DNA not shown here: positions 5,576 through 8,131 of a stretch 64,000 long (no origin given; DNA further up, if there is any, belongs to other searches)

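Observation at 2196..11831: Shango (sngABC) embedded in a longer coupled string headed by a nuclease-helicase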

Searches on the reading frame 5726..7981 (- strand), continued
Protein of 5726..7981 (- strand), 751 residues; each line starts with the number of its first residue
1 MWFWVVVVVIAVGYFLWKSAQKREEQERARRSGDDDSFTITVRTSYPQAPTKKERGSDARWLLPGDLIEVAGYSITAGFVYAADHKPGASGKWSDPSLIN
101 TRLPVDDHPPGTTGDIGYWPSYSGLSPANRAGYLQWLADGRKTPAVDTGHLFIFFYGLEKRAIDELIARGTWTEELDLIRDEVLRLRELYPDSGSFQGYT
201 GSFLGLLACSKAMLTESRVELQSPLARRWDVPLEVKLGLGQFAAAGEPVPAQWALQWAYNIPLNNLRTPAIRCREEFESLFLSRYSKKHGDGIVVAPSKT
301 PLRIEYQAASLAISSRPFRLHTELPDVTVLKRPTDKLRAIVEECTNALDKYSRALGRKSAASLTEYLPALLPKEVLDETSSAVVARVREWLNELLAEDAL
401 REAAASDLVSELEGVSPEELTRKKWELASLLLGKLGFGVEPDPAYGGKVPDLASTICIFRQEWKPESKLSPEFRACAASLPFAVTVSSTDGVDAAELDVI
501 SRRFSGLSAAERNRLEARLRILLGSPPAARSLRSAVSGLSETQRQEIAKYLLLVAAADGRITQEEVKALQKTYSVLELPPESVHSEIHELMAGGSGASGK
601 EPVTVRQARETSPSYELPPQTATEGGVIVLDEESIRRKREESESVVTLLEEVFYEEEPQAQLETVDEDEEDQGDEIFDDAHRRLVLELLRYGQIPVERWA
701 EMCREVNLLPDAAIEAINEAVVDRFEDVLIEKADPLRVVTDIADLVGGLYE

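Call 63: search_protein_families(library=padloc, proteins=[L184:3956-7573:+, L185:5070-7757:+, L185:7785-8114:+], max_evalue=0.00001)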
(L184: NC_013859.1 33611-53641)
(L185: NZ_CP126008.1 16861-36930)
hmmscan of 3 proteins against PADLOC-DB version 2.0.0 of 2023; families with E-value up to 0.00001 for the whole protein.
L184:3956-7573:+ (1205 aa): 3 families
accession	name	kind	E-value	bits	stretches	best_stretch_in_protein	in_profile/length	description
PDLC03924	MkoC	-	3.6e-52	175.7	2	738-1166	526-949/1136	-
PDLC03920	MkoA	-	4.7e-24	82.8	2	1072-1168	986-1082/1112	-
PDLC03921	MkoA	-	1.9e-16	57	1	1072-1199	1479-1602/1607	-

L185:5070-7757:+ (895 aa): 18 families
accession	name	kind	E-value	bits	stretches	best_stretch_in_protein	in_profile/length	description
PDLC04891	PDC-S06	-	3.5e-169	563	1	5-874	5-857/858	-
PDLC04893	PDC-S06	-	2.2e-141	471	1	4-874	5-860/862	-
PDLC04888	PDC-S06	-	7.5e-69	230.8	1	77-864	81-843/851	-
PDLC04892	PDC-S06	-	9.9e-54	180.9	1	96-711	88-682/843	-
PDLC04895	PDC-S06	-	1.6e-19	67.9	1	638-703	560-629/784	-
PDLC04135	mad3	-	1.5e-14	52.4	1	595-704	243-324/374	mads_3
PDLC04886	PDC-S06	-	7.6e-14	49.4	1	632-717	491-586/727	-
PDLC04894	PDC-S06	-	2.5e-13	47.4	1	632-712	496-579/740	-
PDLC03859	LmuB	-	4e-11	40.8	1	212-726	195-597/611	-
PDLC04896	PDC-S06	-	4.6e-11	40.1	1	533-706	390-568/732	-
PDLC04887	PDC-S06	-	5.3e-11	39.8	1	531-708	442-622/790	-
PDLC04890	PDC-S06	-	1.9e-10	38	1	637-711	494-581/732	-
PDLC02980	AriA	-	4.9e-10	37.9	1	640-704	238-300/304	-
PDLC04897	PDC-S06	-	2.8e-09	34.1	1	513-709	380-584/727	-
PDLC04898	PDC-S06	-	4.7e-09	33.1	1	386-707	286-611/752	-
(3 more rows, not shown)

L185:7785-8114:+ (109 aa): 0 families

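Call 66: find_homologous_proteins(query=window:5726-7981:-, max_evalue=1e-30)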
Query window:5726-7981:- (751 aa): 103 proteins with E <= 1e-30 among 8000 candidates.
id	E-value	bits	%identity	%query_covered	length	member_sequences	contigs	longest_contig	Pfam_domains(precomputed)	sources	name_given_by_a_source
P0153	0.0e+0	1674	100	100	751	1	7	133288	PF05099.19,PF13208.12,PF15615.12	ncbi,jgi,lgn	-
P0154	0.0e+0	1428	85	100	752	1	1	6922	PF05099.19,PF13208.12,PF15615.12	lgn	-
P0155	0.0e+0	1304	77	100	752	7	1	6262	PF05099.19,PF13208.12,PF15615.12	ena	-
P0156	0.0e+0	1285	77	100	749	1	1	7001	PF05099.19,PF13208.12,PF15615.12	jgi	-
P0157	0.0e+0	1283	77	99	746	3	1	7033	PF05099.19,PF13208.12,PF15615.12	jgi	-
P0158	0.0e+0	1229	73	100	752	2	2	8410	PF05099.19,PF13208.12,PF15615.12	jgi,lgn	-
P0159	0.0e+0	1219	73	100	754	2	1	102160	PF05099.19,PF13208.12,PF15615.12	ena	-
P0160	1.1e-249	849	52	100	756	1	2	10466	PF13208.12,PF15615.12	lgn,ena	-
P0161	3.0e-230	785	51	99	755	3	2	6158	PF13208.12,PF15615.12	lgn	-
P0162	6.2e-229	780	50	99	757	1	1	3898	PF13208.12,PF15615.12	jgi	jgi:hypothetical protein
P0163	1.1e-195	670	45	100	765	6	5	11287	PF05099.19,PF13208.12,PF15615.12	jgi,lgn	-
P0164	2.0e-194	666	44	100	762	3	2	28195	PF05099.19,PF13208.12,PF15615.12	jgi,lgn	jgi:uncharacterized tellurite resistance protein B-like protein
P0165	1.9e-183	630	52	72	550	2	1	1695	PF13208.12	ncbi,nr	ncbi:MAG: TerB N-terminal domain-containing protein, partial [Dehalococcoidia bacterium]|nr:TerB N-t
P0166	3.0e-178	613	43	100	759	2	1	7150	PF05099.19,PF13208.12,PF15615.12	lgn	-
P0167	2.0e-177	610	42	100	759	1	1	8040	PF05099.19,PF13208.12,PF15615.12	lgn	-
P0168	5.1e-176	605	42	100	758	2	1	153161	PF05099.19,PF13208.12,PF15615.12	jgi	-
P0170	7.8e-172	591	41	100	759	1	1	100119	PF05099.19,PF13208.12,PF15615.12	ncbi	ncbi:TerB N-terminal domain-containing protein [Candidatus Bipolaricaulota bacterium]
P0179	1.8e-110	389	35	91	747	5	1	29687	PF05099.19,PF13208.12,PF15615.12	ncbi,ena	-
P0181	5.5e-109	384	34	91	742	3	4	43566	PF05099.19,PF13208.12,PF15615.12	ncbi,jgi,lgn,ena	-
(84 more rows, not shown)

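Call 67: find_encoding_contigs(protein=P0159, flank=9000, max_places=2)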
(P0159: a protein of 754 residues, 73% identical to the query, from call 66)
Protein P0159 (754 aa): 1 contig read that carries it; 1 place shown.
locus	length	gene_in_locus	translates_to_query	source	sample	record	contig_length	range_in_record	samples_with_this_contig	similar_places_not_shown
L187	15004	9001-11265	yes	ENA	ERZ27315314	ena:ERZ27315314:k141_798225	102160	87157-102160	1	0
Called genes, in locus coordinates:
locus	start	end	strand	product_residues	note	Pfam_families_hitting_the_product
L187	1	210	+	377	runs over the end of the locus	PF09952:AbiEi_2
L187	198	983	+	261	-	-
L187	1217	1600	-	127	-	-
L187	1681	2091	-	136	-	PF14520:HHH_5 (faint), PF12826:HHH_2 (faint), PF12836:HHH_3, PF00633:HHH (weak), PF14716:HHH_8 (faint), PF03934:T2SSK (weak)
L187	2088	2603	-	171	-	-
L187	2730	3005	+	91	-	PF01169:GDT1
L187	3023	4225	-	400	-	PF01548:DEDD_Tnp_IS110, PF02371:Transposase_20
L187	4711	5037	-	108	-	-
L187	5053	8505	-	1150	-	PF13482:RNase_H_2, PF13086:AAA_11 (faint), PF13604:AAA_30, PF01443:Viral_helicase1 (faint), PF13087:AAA_12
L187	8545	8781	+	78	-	-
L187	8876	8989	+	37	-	-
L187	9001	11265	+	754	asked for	PF13208:TerB_N, PF05099:TerB (faint), PF15615:TerB_C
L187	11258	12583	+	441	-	PF10923:BrxC_BrxD, PF13191:AAA_16 (weak)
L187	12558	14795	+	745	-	PF00270:DEAD, PF00271:Helicase_C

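Call 68: find_encoding_contigs(protein=P0170, flank=9000, max_places=2)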
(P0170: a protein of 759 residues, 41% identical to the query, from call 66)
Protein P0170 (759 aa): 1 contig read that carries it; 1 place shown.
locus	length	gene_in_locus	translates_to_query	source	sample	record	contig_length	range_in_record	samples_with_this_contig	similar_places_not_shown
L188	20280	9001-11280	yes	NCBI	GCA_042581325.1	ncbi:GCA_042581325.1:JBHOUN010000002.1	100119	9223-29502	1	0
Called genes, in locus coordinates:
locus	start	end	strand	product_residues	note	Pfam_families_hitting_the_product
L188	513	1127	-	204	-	PF00308:Bac_DnaA (weak), PF01695:IstB_IS21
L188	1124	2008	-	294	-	PF13730:HTH_36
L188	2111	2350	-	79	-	PF12728:HTH_17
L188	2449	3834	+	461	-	-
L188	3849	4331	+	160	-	-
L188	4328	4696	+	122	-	-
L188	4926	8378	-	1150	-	PF13482:RNase_H_2, PF13086:AAA_11 (faint), PF13604:AAA_30, PF13087:AAA_12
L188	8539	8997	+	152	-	-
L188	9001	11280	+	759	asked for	PF13208:TerB_N, PF05099:TerB (weak), PF15615:TerB_C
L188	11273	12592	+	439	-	PF10923:BrxC_BrxD, PF13401:AAA_22 (faint)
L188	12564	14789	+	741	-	PF00270:DEAD, PF04851:ResIII (weak), PF00271:Helicase_C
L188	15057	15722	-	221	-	-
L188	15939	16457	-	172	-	-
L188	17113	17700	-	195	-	PF00589:Phage_integrase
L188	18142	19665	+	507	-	PF13589:HATPase_c_3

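Call 69: find_encoding_contigs(protein=P0168, flank=9000, max_places=2)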
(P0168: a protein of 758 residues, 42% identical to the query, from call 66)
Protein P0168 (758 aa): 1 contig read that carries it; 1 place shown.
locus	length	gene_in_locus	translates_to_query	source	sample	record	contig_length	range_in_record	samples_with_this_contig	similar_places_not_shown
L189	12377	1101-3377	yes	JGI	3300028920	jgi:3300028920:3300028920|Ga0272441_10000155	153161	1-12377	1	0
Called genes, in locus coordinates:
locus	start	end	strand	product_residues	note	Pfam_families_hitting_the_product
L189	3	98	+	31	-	?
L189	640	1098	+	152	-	-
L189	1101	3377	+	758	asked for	PF13208:TerB_N, PF05099:TerB (weak), PF15615:TerB_C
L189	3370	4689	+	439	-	PF10923:BrxC_BrxD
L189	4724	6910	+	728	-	PF00270:DEAD, PF00271:Helicase_C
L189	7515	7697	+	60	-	-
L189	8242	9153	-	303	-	PF00291:PALP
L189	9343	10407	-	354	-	PF03054:tRNA_Me_trans, PF06508:QueC, PF20259:tRNA_Me_trans_M, PF20258:tRNA_Me_trans_C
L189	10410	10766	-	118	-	PF07883:Cupin_2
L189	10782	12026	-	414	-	PF01663:Phosphodiest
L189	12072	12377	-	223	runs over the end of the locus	-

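Call 71: find_encoding_contigs(protein=P0160, flank=9000, max_places=2)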
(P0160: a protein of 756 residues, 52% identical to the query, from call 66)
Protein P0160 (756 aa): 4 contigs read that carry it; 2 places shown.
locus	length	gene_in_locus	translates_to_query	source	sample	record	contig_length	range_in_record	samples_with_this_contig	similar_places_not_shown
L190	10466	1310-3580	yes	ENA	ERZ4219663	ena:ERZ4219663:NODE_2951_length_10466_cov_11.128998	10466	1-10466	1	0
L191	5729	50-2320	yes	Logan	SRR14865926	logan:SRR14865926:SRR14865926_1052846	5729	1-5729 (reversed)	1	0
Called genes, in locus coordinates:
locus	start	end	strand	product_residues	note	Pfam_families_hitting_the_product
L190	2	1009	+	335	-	?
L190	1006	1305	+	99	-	PF04313:HSDR_N (faint)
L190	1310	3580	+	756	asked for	PF13208:TerB_N, PF15615:TerB_C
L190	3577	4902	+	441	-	PF10923:BrxC_BrxD, PF13191:AAA_16 (faint)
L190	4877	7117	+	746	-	PF00270:DEAD, PF04851:ResIII (faint), PF00271:Helicase_C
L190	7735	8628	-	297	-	-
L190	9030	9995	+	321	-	PF02037:SAP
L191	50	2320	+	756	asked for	PF13208:TerB_N, PF15615:TerB_C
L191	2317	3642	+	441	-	PF10923:BrxC_BrxD, PF13191:AAA_16 (faint)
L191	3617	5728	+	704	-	?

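Call 72: find_encoding_contigs(protein=P0179, flank=9000, max_places=2)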
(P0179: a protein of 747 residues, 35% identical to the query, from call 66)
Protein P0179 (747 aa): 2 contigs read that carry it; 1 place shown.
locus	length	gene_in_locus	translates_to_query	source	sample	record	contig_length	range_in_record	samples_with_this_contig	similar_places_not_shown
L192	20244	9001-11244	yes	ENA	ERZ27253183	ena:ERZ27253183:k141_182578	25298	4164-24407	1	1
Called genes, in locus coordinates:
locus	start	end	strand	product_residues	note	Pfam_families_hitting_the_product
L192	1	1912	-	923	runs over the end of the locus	PF02463:SMC_N (weak), PF13476:AAA_23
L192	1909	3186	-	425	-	PF00149:Metallophos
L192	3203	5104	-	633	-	-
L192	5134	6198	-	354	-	-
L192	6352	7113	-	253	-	PF09509:Hypoth_Ymh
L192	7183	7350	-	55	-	-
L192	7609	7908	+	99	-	-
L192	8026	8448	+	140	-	-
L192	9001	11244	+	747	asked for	PF13208:TerB_N, PF05099:TerB, PF15615:TerB_C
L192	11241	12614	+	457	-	PF10923:BrxC_BrxD, PF13191:AAA_16 (faint)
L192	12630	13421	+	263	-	PF04851:ResIII (weak), PF00270:DEAD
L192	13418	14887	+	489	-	PF00271:Helicase_C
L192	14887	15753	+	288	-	-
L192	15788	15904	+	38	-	-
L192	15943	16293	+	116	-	-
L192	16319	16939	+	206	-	-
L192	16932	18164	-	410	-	-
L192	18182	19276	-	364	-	PF01381:HTH_3 (weak), PF06114:Peptidase_M78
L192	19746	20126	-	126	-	-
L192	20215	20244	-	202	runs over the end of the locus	PF00239:Resolvase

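Call 73: find_encoding_contigs(protein=P0181, flank=9000, max_places=2)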
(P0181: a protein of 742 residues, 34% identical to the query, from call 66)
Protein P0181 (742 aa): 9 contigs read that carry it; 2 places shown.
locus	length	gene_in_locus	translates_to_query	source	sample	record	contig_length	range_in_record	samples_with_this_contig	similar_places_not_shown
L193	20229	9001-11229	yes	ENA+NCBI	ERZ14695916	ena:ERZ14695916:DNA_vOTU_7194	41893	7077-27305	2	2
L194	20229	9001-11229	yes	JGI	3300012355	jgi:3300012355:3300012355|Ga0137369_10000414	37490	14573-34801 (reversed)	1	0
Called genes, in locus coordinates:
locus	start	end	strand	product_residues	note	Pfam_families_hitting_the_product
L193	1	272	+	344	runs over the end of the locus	-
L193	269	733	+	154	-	-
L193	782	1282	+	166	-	-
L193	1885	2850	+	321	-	-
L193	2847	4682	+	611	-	-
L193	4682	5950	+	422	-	PF00149:Metallophos, PF12850:Metallophos_2 (weak)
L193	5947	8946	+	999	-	PF02463:SMC_N, PF13476:AAA_23, PF13558:SbcC_Walker_B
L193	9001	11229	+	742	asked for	PF13208:TerB_N, PF05099:TerB, PF15615:TerB_C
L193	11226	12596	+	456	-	PF10923:BrxC_BrxD, PF13191:AAA_16 (faint)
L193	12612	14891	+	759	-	PF00270:DEAD, PF00271:Helicase_C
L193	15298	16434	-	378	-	-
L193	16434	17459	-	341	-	-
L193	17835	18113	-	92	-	-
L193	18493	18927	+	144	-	PF22014:DUF6932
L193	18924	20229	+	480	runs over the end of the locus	PF01381:HTH_3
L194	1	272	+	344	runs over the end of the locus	-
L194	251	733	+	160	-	-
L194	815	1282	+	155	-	-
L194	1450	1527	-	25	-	-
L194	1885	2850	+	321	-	-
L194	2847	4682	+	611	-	-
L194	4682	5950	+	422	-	PF00149:Metallophos, PF12850:Metallophos_2 (weak)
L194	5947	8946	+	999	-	PF02463:SMC_N, PF13476:AAA_23, PF13558:SbcC_Walker_B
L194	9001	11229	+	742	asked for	PF13208:TerB_N, PF05099:TerB, PF15615:TerB_C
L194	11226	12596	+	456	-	PF10923:BrxC_BrxD, PF13191:AAA_16 (faint)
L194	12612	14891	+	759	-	PF00270:DEAD, PF00271:Helicase_C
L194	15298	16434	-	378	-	-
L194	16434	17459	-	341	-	-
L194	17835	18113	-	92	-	-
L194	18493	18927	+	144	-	PF22014:DUF6932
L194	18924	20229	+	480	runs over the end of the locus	PF01381:HTH_3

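Call 101: find_encoding_contigs(protein=P0158, flank=9000, max_places=3)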
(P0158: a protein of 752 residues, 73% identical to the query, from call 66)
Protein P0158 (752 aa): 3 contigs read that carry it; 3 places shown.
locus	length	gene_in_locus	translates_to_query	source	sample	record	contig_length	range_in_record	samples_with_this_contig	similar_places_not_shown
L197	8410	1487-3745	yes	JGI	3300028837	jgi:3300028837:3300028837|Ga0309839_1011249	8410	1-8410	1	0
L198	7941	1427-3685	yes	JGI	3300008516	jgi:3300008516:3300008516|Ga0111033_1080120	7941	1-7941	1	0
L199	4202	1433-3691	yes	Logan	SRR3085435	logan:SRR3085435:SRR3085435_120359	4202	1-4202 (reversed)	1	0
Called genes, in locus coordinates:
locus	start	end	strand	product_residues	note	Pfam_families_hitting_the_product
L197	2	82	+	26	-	?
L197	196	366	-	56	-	-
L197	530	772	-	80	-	-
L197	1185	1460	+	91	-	-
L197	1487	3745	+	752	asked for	PF13208:TerB_N, PF05099:TerB (faint), PF15615:TerB_C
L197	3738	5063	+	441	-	PF10923:BrxC_BrxD, PF13191:AAA_16 (weak)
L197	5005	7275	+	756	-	PF00270:DEAD, PF00271:Helicase_C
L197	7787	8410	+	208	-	?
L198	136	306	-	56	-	-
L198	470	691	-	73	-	-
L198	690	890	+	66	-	-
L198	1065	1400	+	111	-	-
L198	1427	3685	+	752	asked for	PF13208:TerB_N, PF05099:TerB (faint), PF15615:TerB_C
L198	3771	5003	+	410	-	PF10923:BrxC_BrxD, PF13191:AAA_16 (weak)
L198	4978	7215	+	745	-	PF00270:DEAD, PF00271:Helicase_C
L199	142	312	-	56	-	-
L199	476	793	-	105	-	-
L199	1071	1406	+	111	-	-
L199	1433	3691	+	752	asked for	PF13208:TerB_N, PF05099:TerB (faint), PF15615:TerB_C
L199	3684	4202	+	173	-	?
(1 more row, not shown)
